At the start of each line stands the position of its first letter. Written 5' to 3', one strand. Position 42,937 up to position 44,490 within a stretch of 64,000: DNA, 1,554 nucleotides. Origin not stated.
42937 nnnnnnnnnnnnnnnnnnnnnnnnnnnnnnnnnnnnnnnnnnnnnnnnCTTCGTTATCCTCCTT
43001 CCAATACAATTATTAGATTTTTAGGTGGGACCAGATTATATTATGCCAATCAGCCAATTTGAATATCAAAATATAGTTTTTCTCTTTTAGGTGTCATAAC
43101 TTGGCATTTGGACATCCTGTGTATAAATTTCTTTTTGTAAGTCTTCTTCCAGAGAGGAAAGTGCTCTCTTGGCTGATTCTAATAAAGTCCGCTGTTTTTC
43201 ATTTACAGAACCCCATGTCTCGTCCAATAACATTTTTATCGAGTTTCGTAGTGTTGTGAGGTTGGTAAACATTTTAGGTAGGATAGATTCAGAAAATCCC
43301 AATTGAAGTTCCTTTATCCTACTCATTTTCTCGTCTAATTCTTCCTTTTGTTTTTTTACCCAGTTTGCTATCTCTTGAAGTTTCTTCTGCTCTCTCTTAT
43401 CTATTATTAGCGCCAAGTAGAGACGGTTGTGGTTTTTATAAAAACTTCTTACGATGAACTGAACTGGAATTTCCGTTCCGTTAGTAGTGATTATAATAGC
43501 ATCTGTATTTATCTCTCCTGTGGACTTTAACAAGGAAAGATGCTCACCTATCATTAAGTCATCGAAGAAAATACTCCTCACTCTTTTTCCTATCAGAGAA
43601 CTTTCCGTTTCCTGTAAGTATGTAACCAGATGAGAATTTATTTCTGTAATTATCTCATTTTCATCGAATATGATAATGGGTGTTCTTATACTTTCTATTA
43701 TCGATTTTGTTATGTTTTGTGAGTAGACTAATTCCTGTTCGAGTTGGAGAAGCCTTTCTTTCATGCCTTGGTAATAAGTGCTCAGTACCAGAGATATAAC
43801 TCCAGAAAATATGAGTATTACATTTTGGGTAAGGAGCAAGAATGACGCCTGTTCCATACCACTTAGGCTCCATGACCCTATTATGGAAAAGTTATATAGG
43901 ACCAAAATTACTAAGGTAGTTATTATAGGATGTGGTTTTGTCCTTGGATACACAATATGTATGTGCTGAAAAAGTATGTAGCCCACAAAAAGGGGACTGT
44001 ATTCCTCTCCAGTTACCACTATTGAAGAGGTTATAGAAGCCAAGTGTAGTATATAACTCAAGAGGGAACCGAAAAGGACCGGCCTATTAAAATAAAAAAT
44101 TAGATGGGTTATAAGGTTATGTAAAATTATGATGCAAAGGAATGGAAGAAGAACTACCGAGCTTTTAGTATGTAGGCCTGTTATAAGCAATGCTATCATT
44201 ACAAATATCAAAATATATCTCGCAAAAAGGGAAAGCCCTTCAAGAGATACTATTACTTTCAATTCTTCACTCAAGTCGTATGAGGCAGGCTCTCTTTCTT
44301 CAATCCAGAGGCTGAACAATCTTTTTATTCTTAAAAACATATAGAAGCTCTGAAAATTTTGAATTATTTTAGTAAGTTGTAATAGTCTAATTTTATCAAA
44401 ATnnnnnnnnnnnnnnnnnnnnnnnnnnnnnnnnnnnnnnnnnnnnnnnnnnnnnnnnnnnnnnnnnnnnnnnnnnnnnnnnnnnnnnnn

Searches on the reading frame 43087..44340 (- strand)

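Call 10: search_protein_families(library=pfam, proteins=[window:43087-44340:-], max_evalue=0.001)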
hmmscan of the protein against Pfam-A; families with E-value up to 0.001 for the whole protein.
window:43087-44340:- (417 aa): 2 families
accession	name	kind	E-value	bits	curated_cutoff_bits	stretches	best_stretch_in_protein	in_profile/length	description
PF13426.13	PAS_9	-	1.9e-05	25.3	27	1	222-314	4-100/103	PAS domain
PF00989.32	PAS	-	0.00029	21.3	22.6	1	212-306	4-102/113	PAS fold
